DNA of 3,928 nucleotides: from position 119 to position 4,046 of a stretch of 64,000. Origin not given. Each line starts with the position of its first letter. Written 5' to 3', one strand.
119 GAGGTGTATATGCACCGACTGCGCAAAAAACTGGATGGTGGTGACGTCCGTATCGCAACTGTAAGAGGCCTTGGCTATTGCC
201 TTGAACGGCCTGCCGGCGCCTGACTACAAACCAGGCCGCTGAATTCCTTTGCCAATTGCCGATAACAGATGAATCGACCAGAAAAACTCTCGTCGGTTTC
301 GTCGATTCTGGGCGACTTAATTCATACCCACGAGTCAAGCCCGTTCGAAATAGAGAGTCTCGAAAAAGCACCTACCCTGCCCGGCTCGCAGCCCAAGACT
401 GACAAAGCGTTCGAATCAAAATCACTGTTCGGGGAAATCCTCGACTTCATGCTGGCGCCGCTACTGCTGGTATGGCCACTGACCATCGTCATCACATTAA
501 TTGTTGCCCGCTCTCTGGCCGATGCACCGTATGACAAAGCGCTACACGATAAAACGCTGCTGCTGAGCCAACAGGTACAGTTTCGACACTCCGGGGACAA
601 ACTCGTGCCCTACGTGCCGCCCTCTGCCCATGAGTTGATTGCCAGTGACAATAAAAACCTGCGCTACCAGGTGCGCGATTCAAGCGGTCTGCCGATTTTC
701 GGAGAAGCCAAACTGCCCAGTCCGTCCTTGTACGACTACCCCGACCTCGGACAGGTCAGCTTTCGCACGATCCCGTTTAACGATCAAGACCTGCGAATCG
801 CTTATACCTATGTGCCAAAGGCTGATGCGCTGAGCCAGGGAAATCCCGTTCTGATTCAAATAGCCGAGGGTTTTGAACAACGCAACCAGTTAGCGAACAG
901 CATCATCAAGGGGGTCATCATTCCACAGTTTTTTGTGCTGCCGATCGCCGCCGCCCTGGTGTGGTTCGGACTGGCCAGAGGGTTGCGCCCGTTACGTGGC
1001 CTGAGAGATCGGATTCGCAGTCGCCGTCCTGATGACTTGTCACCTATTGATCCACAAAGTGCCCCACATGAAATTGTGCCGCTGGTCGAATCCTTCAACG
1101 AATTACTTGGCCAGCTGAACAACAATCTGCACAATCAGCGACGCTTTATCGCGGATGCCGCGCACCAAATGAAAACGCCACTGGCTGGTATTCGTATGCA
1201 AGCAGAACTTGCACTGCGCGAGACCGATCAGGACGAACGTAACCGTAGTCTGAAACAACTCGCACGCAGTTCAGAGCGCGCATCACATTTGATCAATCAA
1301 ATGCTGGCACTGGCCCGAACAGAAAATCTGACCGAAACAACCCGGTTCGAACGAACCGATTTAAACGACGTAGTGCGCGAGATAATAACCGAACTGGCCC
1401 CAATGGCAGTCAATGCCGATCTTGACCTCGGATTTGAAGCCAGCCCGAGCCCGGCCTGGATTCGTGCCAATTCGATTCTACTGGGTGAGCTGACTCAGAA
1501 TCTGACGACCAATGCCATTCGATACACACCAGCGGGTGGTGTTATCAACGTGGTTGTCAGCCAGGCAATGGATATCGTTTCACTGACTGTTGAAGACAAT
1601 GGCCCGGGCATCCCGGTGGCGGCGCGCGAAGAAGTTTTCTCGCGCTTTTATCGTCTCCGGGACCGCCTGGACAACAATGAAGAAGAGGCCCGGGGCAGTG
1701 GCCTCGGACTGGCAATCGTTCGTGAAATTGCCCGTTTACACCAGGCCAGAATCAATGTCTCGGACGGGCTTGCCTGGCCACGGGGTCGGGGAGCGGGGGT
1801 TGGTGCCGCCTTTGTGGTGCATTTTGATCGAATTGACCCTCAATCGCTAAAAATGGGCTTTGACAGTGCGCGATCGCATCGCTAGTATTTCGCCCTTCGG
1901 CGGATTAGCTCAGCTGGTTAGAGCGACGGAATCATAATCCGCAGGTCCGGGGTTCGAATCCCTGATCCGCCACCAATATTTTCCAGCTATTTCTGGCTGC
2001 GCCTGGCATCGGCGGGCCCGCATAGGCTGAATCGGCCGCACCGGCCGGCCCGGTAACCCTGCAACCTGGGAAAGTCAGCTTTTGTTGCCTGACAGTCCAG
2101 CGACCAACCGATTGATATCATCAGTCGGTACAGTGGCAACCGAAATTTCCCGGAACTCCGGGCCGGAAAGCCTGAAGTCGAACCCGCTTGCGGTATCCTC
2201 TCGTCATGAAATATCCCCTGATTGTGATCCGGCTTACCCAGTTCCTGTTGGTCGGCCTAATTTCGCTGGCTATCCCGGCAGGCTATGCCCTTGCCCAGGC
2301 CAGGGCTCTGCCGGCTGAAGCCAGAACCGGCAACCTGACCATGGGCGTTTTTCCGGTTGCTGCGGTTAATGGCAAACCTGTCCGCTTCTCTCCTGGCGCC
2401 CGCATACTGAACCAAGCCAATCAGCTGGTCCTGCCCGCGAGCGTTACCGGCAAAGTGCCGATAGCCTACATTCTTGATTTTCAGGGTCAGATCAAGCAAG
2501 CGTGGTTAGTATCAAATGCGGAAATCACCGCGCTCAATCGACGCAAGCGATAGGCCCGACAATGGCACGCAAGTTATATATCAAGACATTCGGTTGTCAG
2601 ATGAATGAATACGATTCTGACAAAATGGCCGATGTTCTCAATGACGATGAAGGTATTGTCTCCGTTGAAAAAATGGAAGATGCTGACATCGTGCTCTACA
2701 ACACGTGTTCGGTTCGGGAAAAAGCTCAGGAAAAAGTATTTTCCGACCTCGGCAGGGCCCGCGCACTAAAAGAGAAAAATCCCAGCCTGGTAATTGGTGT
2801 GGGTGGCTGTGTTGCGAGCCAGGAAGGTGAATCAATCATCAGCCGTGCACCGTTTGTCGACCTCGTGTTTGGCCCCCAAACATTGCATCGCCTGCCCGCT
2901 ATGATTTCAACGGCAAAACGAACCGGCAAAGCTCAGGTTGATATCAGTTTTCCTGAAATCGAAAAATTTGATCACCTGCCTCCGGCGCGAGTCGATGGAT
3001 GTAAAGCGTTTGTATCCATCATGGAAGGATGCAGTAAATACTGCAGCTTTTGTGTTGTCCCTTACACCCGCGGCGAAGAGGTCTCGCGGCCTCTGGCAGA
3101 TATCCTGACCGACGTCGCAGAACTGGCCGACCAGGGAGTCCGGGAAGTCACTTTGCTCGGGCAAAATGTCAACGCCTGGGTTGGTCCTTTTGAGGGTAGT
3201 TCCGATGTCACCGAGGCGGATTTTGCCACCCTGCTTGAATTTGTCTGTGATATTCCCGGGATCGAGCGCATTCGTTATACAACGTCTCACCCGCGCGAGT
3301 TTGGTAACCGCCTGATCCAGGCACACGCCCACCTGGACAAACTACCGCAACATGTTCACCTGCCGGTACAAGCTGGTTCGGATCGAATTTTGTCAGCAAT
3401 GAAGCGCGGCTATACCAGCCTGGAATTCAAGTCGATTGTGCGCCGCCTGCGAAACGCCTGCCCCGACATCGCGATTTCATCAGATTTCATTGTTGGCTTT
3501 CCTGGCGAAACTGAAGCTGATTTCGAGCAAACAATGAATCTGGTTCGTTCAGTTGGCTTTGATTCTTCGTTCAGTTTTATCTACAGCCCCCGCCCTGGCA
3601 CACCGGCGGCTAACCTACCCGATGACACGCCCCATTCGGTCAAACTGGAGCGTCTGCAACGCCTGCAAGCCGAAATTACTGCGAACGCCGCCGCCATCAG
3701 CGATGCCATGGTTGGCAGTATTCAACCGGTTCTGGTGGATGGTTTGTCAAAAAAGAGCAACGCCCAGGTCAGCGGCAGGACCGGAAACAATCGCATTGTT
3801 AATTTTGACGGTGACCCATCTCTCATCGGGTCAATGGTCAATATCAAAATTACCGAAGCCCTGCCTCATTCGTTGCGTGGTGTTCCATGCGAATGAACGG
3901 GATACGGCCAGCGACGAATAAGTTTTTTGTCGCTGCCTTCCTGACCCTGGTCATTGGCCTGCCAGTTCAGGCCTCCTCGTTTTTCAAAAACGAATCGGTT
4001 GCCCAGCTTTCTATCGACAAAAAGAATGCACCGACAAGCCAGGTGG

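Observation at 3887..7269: Slam/T11SS-like translocator and a FecR-domain cargo candidate inserted in the conserved miaB-phoH-ybeY-corC-lnt block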

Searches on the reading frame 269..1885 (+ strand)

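Call 3: search_protein_families(library=pfam, proteins=[window:269-1885:+], max_evalue=1)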
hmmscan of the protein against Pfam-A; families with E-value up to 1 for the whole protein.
window:269-1885:+ (538 aa): 8 families
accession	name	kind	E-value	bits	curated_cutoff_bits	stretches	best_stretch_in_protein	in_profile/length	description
PF08521.16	2CSK_N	-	1e-26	94.1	23.2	1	65-212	1-140/140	Two-component sensor kinase N-terminal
PF02518.31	HATPase_c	-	8.9e-23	81.3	26.4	1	402-520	3-108/111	Histidine kinase-, DNA gyrase B-, and HSP90-like ATPase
PF00512.31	HisKA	-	1.5e-16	60.6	26.9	1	290-353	2-65/66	His Kinase A (phospho-acceptor) domain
PF13581.12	HATPase_c_2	-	0.00033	21.1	27.4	1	405-491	36-112/127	Histidine kinase-like ATPase domain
PF00672.30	HAMP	-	0.00081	20.1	25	1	237-284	5-52/53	HAMP domain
PF07730.19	HisKA_3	-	0.11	13.5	24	1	305-349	17-60/68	Histidine kinase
PF05384.16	DegS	-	0.12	12.3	27.6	1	296-346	84-132/159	Sensor protein DegS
PF07869.17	DUF1656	-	0.16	12.4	26.5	1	214-245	5-36/56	Protein of unknown function (DUF1656)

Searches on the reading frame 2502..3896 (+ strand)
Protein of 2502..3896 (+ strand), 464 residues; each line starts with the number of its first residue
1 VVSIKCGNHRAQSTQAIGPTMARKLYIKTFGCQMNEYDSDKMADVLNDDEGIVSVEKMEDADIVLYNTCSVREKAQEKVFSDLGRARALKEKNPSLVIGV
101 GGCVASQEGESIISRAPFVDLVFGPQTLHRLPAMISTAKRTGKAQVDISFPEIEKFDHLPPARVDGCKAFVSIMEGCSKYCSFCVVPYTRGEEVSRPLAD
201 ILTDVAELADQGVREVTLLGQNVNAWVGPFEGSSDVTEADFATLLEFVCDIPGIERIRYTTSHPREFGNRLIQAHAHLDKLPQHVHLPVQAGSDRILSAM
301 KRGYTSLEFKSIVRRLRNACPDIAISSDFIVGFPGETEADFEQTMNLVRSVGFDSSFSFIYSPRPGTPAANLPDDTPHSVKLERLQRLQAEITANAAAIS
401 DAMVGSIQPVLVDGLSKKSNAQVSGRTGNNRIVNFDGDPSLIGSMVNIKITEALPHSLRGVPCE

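Call 3: search_protein_families(library=pfam, proteins=[window:2502-3896:+], max_evalue=1)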
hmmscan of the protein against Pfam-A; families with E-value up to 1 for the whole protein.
window:2502-3896:+ (464 aa): 5 families
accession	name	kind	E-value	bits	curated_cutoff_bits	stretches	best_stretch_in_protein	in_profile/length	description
PF00919.26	UPF0004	-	3.9e-30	104.2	27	1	24-124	1-98/98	Uncharacterized protein family UPF0004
PF04055.27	Radical_SAM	-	5.4e-25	88.9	29.5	1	171-348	1-166/166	Radical SAM superfamily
PF01938.26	TRAM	-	1.6e-15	57.2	21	1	402-460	2-58/61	TRAM domain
PF18693.7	TRAM_2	-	0.031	14.9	27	1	404-460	1-60/63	TRAM domain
PF02310.24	B12-binding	-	0.19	12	32.1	1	46-127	37-114/121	B12 binding domain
